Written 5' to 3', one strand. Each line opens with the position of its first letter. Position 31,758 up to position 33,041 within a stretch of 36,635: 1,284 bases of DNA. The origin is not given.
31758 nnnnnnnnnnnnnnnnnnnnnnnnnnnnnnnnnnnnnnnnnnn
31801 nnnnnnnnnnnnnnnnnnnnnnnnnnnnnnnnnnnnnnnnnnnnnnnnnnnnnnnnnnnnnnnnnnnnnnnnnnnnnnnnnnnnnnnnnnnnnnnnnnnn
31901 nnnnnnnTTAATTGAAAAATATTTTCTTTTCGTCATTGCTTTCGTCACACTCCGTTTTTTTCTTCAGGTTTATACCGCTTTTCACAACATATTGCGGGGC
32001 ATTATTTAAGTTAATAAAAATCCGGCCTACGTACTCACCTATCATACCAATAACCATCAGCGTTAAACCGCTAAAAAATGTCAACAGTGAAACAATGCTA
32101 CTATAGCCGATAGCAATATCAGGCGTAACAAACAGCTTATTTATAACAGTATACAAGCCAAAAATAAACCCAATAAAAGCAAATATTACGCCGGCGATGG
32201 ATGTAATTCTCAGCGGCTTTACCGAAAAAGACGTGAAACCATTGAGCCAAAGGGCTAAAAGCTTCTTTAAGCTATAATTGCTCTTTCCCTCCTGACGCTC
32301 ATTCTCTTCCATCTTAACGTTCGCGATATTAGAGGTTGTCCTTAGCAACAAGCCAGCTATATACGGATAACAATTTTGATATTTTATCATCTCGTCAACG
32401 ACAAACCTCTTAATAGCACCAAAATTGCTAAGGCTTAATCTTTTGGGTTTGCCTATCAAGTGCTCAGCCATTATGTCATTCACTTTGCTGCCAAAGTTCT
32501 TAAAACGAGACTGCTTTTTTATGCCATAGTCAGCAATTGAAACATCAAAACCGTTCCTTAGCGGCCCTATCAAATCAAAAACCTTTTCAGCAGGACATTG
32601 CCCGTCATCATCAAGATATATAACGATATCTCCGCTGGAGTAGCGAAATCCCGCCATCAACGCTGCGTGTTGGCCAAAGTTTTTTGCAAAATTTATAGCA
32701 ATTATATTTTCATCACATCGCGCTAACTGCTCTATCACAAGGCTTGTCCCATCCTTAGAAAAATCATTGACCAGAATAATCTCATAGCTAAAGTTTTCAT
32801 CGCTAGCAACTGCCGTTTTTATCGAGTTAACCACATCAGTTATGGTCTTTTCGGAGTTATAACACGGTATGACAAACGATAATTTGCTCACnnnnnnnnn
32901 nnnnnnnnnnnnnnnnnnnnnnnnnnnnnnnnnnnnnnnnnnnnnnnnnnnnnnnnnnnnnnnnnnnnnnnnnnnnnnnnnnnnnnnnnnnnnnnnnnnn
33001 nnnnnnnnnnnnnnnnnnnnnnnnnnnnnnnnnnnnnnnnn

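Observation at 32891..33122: MITE insertion appears to have split an in-frame aminotransferase-GT2 fusion and now supplies the aminotransferase C-terminus and stop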

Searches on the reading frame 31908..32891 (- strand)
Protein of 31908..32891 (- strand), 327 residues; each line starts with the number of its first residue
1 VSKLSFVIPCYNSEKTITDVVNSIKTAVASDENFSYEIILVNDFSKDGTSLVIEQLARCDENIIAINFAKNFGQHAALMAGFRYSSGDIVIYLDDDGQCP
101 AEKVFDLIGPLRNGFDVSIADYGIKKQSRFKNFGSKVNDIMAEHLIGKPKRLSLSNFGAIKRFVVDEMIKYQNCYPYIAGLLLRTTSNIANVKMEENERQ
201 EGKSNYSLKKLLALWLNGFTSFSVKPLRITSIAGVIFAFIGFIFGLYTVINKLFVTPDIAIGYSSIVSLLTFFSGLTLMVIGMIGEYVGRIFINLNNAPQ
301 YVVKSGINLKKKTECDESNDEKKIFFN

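Call 12: find_encoding_contigs(protein=window:31908-32891:-, flank=6000, max_places=8)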
Protein window:31908-32891:- (327 aa): no gene with exactly this product is on record in the collection.
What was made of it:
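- Tried and rejected: Exact look-up of the window's GT2: no other contig found (call 12).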

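Call 16: search_protein_families(library=pfam, proteins=[window:31908-32891:-], max_evalue=0.001)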
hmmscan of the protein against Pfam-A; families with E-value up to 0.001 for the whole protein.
window:31908-32891:- (327 aa): 3 families
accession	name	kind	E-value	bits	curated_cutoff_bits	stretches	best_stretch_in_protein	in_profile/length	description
PF00535.33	Glycos_transf_2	-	6.6e-28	98.2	23.3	1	5-136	1-129/168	Glycosyl transferase family 2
PF13641.12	Glyco_tranf_2_3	-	4e-07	30.7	27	1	4-96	3-96/230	Glycosyltransferase like family 2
PF10111.15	Glyco_tranf_2_2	-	5.9e-07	29.7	27.3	1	5-97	1-92/276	Glycosyltransferase like family 2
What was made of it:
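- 31908..32891 (-): Family-2 glycosyltransferase of the ArnC/GtrB-like polyprenyl-phosphate type, 327 aa, with its own GTG start. Pfam PF00535 (call 16).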

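Call 19: find_homologous_proteins(query=window:31908-32891:-, max_evalue=1e-30)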
Query window:31908-32891:- (327 aa): 7991 proteins with E <= 1e-30 among 8000 candidates; the best 120 are listed.
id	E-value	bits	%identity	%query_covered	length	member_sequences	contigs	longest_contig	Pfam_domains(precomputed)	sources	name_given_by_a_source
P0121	2.4e-211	718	100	100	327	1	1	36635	PF10111.15,PF13641.13,PF00535.33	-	-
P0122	1.1e-186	637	92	96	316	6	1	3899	PF10111.15,PF13641.13,PF00535.33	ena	-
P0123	2.4e-162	557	77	97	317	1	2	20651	PF10111.15,PF13641.13,PF00535.33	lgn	-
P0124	2.7e-162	557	77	97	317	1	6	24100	PF10111.15,PF13641.13,PF00535.33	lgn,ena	-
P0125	4.8e-162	557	77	97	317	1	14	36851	PF10111.15,PF13641.13,PF00535.33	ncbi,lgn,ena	-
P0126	9.4e-162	556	77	97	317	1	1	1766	PF10111.15,PF13641.13,PF00535.33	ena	-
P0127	1.1e-161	555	77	97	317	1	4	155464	PF10111.15,PF13641.13,PF00535.33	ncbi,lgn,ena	-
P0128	1.9e-161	555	76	97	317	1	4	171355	PF10111.15,PF13641.13,PF00535.33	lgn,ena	-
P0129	1.9e-161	555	76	97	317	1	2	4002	PF10111.15,PF13641.13,PF00535.33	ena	-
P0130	2.2e-161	554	76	97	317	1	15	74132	PF10111.15,PF13641.13,PF00535.33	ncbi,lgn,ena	-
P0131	2.4e-161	554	76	97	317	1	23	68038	PF10111.15,PF13641.13,PF00535.33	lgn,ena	-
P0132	3.1e-161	554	77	97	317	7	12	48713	PF10111.15,PF13641.13,PF00535.33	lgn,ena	-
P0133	3.5e-161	554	77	97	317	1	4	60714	PF10111.15,PF13641.13,PF00535.33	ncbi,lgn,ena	-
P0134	3.7e-161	554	76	99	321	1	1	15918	PF10111.15,PF13641.13,PF00535.33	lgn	-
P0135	1.3e-160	552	76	97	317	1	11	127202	PF10111.15,PF13641.13,PF00535.33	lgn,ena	-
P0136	1.5e-160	552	76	97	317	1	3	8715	PF10111.15,PF13641.13,PF00535.33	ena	-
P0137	1.5e-160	552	76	97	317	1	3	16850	PF10111.15,PF13641.13,PF00535.33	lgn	-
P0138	1.7e-160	551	76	97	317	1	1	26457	PF10111.15,PF13641.13,PF00535.33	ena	-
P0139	1.5e-159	548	76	97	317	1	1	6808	PF10111.15,PF13641.13,PF00535.33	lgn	-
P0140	1.8e-159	548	76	99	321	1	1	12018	PF10111.15,PF13641.13,PF00535.33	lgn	-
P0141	9.8e-159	546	76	97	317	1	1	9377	PF10111.15,PF13641.13,PF00535.33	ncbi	-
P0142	4.7e-158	543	76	96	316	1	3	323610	PF10111.15,PF13641.13,PF00535.33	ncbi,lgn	-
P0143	8.7e-158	543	75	97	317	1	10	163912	PF10111.15,PF13641.13,PF00535.33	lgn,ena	-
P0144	2.9e-157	541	77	95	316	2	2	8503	PF10111.15,PF13641.13,PF00535.33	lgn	-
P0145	3.3e-157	541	76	96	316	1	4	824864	PF10111.15,PF13641.13,PF00535.33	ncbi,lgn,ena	-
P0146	3.9e-157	540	77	94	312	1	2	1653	PF10111.15,PF13641.13,PF00535.33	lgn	-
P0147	1.1e-156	539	76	96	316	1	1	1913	PF10111.15,PF13641.13,PF00535.33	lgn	-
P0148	1.9e-156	538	77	96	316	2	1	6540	PF10111.15,PF13641.13,PF00535.33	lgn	-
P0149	3.8e-156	537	75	96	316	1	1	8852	PF10111.15,PF13641.13,PF00535.33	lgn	-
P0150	3.9e-156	537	75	96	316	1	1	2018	PF10111.15,PF13641.13,PF00535.33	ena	-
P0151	1.0e-155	536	76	96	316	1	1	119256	PF10111.15,PF13641.13,PF00535.33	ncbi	-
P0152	1.7e-155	535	76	96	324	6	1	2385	PF10111.15,PF13641.13,PF00535.33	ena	-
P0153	4.4e-155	534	75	96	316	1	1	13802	PF10111.15,PF13641.13,PF00535.33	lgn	-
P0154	1.1e-154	532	73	98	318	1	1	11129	PF10111.15,PF13641.13,PF00535.33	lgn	-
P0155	3.2e-154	531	75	95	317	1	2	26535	PF10111.15,PF13641.13,PF00535.33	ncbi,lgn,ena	-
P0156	3.2e-154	531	74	96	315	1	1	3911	PF10111.15,PF13641.13,PF00535.33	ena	-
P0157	7.1e-148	510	72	96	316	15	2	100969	PF10111.15,PF13641.13,PF00535.33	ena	-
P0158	4.5e-140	484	68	94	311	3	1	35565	PF10111.15,PF13641.13,PF00535.33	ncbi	-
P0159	3.3e-137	475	72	92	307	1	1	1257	PF10111.15,PF13641.13,PF00535.33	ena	-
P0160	3.7e-128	445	77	79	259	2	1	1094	PF10111.15,PF13641.13,PF00535.33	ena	-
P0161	3.5e-124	432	60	97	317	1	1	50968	PF10111.15,PF13641.13,PF00535.33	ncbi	-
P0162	3.1e-117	409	46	98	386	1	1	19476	PF00535.33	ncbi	-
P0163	1.2e-114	401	55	97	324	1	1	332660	PF10111.15,PF13641.13,PF00535.33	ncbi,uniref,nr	ncbi:glycosyltransferase [Clostridium sp. YIM B02569]|uniref:glycosyltransferase n=1 Tax=Clostridium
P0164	4.5e-114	399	58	94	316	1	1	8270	PF13641.13,PF00535.33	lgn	-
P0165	1.1e-113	398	58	94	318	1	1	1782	PF10111.15,PF13641.13,PF00535.33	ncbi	-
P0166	1.5e-113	397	58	95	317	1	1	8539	PF10111.15,PF00535.33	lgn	-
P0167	1.7e-113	397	58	95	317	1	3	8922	PF10111.15,PF00535.33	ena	-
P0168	2.6e-113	396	56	96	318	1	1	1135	PF00535.33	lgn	-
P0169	3.7e-113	396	55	98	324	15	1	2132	PF10111.15,PF13641.13,PF00535.33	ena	-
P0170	4.6e-113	396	57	94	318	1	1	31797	PF10111.15,PF00535.33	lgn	-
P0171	5.7e-113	395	73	72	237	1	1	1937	PF00535.33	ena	-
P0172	1.1e-112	394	56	97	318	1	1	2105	PF10111.15,PF00535.33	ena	-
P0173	1.2e-112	394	55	99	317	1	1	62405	PF10111.15,PF13641.13,PF00535.33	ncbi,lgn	-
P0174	1.3e-112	394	55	99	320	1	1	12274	PF10111.15,PF00535.33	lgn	-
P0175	1.3e-112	394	54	97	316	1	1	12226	PF10111.15,PF00535.33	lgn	-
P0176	1.4e-112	394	57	94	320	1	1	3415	PF00535.33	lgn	-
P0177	1.6e-112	394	56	96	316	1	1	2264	PF00535.33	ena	-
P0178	2.0e-112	394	55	96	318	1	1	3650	PF10111.15,PF13641.13,PF00535.33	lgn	-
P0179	2.2e-112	393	56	94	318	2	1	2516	PF00535.33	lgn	-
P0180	2.7e-112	393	56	94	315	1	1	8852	PF10111.15,PF13641.13,PF00535.33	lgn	-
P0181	3.6e-112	393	56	96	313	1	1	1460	PF13641.13,PF00535.33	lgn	-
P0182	4.0e-112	393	56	95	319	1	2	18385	PF10111.15,PF00535.33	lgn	-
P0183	4.4e-112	392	53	99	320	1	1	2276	PF10111.15,PF00535.33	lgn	-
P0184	4.6e-112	392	55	96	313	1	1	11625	PF10111.15,PF13641.13,PF00535.33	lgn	-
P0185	5.1e-112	392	56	95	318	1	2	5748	PF00535.33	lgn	-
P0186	1.1e-111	391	56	96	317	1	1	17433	PF00535.33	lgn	-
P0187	1.3e-111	391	56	94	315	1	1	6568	PF10111.15,PF00535.33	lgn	-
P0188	1.4e-111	391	57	96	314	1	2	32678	PF10111.15,PF00535.33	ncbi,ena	-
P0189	1.5e-111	391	56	95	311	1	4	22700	PF10111.15,PF00535.33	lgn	-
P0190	1.6e-111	391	57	94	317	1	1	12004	PF13641.13,PF00535.33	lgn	-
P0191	1.8e-111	390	56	94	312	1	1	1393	PF13641.13,PF00535.33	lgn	-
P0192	2.0e-111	390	55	96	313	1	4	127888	PF13641.13,PF00535.33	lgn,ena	-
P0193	2.1e-111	390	55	94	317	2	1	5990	PF00535.33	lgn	-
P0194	2.6e-111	390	55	96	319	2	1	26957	PF10111.15,PF00535.33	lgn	-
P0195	3.8e-111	389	56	95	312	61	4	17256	PF10111.15,PF13641.13,PF00535.33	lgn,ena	-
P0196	5.7e-111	389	56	94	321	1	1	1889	PF13641.13,PF00535.33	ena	-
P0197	6.1e-111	389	56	95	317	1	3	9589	PF10111.15,PF00535.33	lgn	-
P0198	6.4e-111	389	54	96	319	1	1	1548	PF10111.15,PF13641.13,PF00535.33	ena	-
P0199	7.8e-111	388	56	94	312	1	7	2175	PF13641.13,PF00535.33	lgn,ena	-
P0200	8.1e-111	388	56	95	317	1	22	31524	PF10111.15,PF00535.33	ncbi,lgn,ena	-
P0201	8.4e-111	388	55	96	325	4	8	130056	PF13641.13,PF00535.33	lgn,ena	-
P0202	8.4e-111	388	56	95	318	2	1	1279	PF10111.15,PF00535.33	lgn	-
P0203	9.6e-111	388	56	94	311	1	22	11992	PF13641.13,PF00535.33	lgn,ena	-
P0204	1.0e-110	388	57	94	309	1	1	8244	PF10111.15,PF00535.33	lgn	-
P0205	1.1e-110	388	55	96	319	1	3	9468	PF10111.15,PF00535.33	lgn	-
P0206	1.5e-110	387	55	97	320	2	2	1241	PF10111.15,PF00535.33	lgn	-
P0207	1.6e-110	387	56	95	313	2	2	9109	PF10111.15,PF13641.13,PF00535.33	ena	-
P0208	1.7e-110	387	56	97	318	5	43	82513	PF00535.33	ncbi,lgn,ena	-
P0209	2.1e-110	387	57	94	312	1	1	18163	PF10111.15,PF00535.33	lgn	-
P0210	2.2e-110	387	55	94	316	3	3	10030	PF10111.15,PF00535.33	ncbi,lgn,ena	-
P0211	2.4e-110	387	55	94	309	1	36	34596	PF10111.15,PF00535.33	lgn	-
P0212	2.6e-110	387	56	95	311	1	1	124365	PF10111.15,PF13641.13,PF00535.33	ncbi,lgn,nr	ncbi:MAG: glycosyltransferase family 2 protein [Lachnospiraceae bacterium]|nr:glycosyltransferase fa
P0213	2.7e-110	387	55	94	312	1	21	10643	PF10111.15,PF00535.33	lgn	-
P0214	2.7e-110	387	57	98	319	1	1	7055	PF10111.15,PF13641.13,PF00535.33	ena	-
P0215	2.9e-110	386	56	95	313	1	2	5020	PF10111.15,PF00535.33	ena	-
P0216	3.2e-110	386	52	99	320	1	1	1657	PF00535.33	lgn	-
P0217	3.4e-110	386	55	95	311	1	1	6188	PF10111.15,PF00535.33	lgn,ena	-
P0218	3.8e-110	386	56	94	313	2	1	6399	PF10111.15,PF00535.33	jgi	-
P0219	4.0e-110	386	55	95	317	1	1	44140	PF10111.15,PF13641.13,PF00535.33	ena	-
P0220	4.6e-110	386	58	94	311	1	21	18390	PF10111.15,PF00535.33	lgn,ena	-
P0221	4.7e-110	386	54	97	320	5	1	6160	PF10111.15,PF00535.33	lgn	-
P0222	4.8e-110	386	55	95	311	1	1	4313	PF10111.15,PF00535.33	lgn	-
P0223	4.8e-110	386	54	96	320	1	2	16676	PF13641.13,PF00535.33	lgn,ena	-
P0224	4.9e-110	386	56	95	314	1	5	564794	PF10111.15,PF00535.33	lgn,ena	-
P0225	6.5e-110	385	55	94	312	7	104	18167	PF13641.13,PF00535.33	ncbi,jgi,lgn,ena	jgi:glycosyltransferase involved in cell wall biosynthesis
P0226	6.7e-110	385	57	95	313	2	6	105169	PF10111.15,PF13641.13,PF00535.33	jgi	-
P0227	7.8e-110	385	57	95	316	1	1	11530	PF10111.15,PF13641.13,PF00535.33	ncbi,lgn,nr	ncbi:MAG: glycosyltransferase family 2 protein [Christensenellaceae bacterium]|nr:glycosyltransferas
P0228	7.9e-110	385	54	96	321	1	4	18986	PF13641.13,PF00535.33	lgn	-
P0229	1.0e-109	385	55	95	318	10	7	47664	PF00535.33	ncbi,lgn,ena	-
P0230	1.0e-109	385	54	99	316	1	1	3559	PF10111.15,PF13641.13,PF00535.33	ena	-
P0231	1.1e-109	385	54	97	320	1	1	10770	PF10111.15,PF00535.33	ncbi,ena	-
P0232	1.1e-109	385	56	94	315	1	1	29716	PF00535.33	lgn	-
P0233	1.2e-109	384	53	96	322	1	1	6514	PF10111.15,PF13641.13,PF00535.33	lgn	-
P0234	1.2e-109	384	55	96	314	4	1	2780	PF10111.15,PF13641.13,PF00535.33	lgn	-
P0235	1.3e-109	384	57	94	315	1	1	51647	PF10111.15,PF00535.33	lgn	-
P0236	1.3e-109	384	55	95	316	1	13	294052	PF10111.15,PF13641.13,PF00535.33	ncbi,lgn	-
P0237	1.3e-109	384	57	93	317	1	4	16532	PF10111.15,PF00535.33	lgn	-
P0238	1.4e-109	384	57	94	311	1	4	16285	PF10111.15,PF00535.33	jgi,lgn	-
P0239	1.4e-109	384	56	98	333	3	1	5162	PF10111.15,PF00535.33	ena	-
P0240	1.5e-109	384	56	95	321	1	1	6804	PF10111.15,PF00535.33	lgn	-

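Call 20: find_encoding_contigs(protein=P0122, flank=4000, max_places=6)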
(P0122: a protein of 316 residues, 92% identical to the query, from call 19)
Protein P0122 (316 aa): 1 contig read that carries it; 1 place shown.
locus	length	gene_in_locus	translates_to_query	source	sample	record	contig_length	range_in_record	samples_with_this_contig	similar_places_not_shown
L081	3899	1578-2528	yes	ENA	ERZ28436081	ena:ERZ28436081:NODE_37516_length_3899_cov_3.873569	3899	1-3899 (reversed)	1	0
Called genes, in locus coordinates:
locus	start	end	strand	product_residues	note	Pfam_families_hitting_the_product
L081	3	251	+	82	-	?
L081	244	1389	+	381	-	PF01041:DegT_DnrJ_EryC1, PF00155:Aminotran_1_2, PF00266:Aminotran_5 (weak)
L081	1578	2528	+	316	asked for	PF00535:Glycos_transf_2, PF10111:Glyco_tranf_2_2 (weak), PF13641:Glyco_tranf_2_3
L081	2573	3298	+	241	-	-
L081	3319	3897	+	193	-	?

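Call 21: find_encoding_contigs(protein=P0127, flank=5000, max_places=3)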
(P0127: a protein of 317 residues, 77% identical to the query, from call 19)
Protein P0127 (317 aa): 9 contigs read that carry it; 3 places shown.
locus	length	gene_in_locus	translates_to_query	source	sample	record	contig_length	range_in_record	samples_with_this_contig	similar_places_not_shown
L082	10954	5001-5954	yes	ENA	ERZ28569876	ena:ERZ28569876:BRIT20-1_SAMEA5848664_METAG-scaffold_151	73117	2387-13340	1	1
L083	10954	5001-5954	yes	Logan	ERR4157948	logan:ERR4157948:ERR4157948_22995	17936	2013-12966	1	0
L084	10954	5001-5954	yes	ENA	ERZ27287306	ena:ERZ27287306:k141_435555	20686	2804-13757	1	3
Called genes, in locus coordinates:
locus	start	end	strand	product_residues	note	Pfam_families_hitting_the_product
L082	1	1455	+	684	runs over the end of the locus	PF13489:Methyltransf_23, PF00535:Glycos_transf_2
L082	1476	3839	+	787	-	PF09586:YfhO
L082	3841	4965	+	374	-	PF01041:DegT_DnrJ_EryC1, PF00155:Aminotran_1_2, PF00266:Aminotran_5 (weak)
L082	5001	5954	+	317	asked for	PF00535:Glycos_transf_2, PF10111:Glyco_tranf_2_2, PF13641:Glyco_tranf_2_3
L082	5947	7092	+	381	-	-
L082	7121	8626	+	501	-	-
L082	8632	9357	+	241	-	-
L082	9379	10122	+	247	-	PF00106:adh_short, PF08659:KR, PF13561:adh_short_C2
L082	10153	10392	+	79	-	-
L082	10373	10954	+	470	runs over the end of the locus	PF00501:AMP-binding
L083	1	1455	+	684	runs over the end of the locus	PF13489:Methyltransf_23, PF00535:Glycos_transf_2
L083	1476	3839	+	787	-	PF09586:YfhO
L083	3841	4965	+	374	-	PF01041:DegT_DnrJ_EryC1, PF00155:Aminotran_1_2, PF00266:Aminotran_5 (weak)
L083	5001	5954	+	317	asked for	PF00535:Glycos_transf_2, PF10111:Glyco_tranf_2_2, PF13641:Glyco_tranf_2_3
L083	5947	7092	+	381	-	-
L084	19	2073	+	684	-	PF13489:Methyltransf_23, PF00535:Glycos_transf_2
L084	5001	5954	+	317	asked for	PF00535:Glycos_transf_2, PF10111:Glyco_tranf_2_2, PF13641:Glyco_tranf_2_3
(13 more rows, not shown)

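Call 28: find_encoding_contigs(protein=P0157, flank=3000, max_places=2)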
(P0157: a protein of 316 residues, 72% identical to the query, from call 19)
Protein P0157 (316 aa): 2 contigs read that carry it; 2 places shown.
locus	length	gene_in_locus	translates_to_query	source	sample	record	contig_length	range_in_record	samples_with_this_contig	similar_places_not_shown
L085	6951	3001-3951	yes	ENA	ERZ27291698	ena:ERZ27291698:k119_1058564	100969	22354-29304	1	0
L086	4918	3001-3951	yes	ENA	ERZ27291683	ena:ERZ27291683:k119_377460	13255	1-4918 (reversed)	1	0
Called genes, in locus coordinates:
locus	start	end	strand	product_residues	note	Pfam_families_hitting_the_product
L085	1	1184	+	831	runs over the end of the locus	-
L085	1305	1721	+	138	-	PF04138:GtrA_DPMS_TM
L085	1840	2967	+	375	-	PF01041:DegT_DnrJ_EryC1, PF00155:Aminotran_1_2, PF00266:Aminotran_5 (faint)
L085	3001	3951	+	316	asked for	PF00535:Glycos_transf_2, PF10111:Glyco_tranf_2_2, PF13641:Glyco_tranf_2_3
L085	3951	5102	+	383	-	-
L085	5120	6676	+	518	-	-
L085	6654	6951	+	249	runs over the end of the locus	-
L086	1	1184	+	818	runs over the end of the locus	-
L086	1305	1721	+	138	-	PF04138:GtrA_DPMS_TM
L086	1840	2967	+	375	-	PF01041:DegT_DnrJ_EryC1, PF00155:Aminotran_1_2, PF00266:Aminotran_5 (faint)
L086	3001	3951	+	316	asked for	PF00535:Glycos_transf_2, PF10111:Glyco_tranf_2_2, PF13641:Glyco_tranf_2_3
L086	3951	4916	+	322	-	?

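Call 29: find_encoding_contigs(protein=P0158, flank=3000, max_places=2)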
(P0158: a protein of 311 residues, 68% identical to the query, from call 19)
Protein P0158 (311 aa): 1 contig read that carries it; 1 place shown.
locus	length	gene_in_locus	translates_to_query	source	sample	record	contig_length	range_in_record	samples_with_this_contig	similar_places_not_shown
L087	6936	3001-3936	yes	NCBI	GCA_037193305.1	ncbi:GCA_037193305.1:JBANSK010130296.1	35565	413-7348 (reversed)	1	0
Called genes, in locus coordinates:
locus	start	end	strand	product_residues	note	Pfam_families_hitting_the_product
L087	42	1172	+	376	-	PF01041:DegT_DnrJ_EryC1, PF00155:Aminotran_1_2, PF00266:Aminotran_5 (weak)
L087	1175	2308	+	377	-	PF02655:ATP-grasp_3, PF02786:CPSase_L_D2 (weak), PF02222:ATP-grasp (weak), PF07478:Dala_Dala_lig_C, PF13535:ATP-grasp_4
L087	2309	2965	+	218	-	PF00132:Hexapep (weak)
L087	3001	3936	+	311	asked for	PF00535:Glycos_transf_2, PF10111:Glyco_tranf_2_2, PF13641:Glyco_tranf_2_3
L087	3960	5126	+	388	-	-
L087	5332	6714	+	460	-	PF00209:SNF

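Call 30: find_encoding_contigs(protein=P0145, flank=3000, max_places=2)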
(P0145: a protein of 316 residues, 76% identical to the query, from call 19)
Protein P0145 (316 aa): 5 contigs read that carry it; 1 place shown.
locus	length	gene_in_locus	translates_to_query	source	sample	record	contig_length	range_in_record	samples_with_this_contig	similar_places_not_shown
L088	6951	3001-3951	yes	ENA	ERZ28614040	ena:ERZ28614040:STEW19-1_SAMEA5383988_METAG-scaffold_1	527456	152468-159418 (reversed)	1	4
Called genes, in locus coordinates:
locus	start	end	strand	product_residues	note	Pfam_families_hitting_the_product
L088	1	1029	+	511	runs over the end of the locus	PF14264:Glucos_trans_II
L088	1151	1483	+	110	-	PF09586:YfhO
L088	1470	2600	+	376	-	PF00155:Aminotran_1_2, PF01041:DegT_DnrJ_EryC1, PF00266:Aminotran_5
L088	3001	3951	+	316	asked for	PF00535:Glycos_transf_2, PF10111:Glyco_tranf_2_2, PF13641:Glyco_tranf_2_3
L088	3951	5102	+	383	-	-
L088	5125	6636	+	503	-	-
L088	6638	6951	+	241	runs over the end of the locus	-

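Call 31: find_encoding_contigs(protein=P0134, flank=3000, max_places=2)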
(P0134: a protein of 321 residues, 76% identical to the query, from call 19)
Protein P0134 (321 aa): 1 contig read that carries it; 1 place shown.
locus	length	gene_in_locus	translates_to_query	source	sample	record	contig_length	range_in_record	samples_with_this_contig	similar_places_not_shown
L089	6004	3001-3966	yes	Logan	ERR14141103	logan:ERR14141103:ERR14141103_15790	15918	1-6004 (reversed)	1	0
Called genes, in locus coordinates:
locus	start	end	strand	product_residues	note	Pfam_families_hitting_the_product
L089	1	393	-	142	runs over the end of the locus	PF24963:DUF7768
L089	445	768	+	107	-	-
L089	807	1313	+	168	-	-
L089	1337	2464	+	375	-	PF01041:DegT_DnrJ_EryC1, PF00155:Aminotran_1_2, PF00266:Aminotran_5 (weak)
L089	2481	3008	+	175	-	PF13302:Acetyltransf_3, PF13420:Acetyltransf_4, PF13523:Acetyltransf_8 (weak), PF00583:Acetyltransf_1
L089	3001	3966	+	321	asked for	PF00535:Glycos_transf_2, PF10111:Glyco_tranf_2_2 (weak), PF13641:Glyco_tranf_2_3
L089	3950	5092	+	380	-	-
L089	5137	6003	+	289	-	?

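Call 58: list_cluster_members(proteins=[P0122, L100:3312-4295:+, P0121])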
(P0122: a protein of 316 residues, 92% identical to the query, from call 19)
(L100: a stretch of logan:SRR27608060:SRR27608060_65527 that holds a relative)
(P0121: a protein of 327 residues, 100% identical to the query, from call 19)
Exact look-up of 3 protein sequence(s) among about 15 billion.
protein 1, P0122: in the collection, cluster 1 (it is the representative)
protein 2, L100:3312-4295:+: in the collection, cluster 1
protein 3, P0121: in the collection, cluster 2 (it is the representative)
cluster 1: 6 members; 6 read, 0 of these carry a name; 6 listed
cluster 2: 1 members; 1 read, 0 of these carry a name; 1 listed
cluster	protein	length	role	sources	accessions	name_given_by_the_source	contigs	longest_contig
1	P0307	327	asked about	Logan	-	-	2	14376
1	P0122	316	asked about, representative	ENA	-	-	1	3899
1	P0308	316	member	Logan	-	-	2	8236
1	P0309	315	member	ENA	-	-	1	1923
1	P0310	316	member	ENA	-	-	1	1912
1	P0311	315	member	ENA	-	-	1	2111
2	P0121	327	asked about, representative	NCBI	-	-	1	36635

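Call 59: find_encoding_contigs(protein=P0308, flank=5000, max_places=10)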
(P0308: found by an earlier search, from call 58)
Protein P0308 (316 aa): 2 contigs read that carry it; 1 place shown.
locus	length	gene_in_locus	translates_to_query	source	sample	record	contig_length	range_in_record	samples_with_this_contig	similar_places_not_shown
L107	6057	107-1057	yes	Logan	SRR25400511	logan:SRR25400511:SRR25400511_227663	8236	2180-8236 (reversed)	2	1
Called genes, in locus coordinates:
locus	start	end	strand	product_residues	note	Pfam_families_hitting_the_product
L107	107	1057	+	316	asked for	PF00535:Glycos_transf_2, PF10111:Glyco_tranf_2_2 (weak), PF13641:Glyco_tranf_2_3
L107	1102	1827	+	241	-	-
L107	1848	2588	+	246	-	PF00106:adh_short, PF08659:KR, PF13561:adh_short_C2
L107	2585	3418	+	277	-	PF13292:DXP_synthase_N (weak), PF00456:Transketolase_N, PF00676:E1_dh (weak)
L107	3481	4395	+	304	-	PF02779:Transket_pyr, PF02780:Transketolase_C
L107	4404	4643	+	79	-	-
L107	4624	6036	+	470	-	PF00501:AMP-binding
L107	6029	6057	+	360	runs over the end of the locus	PF04443:LuxE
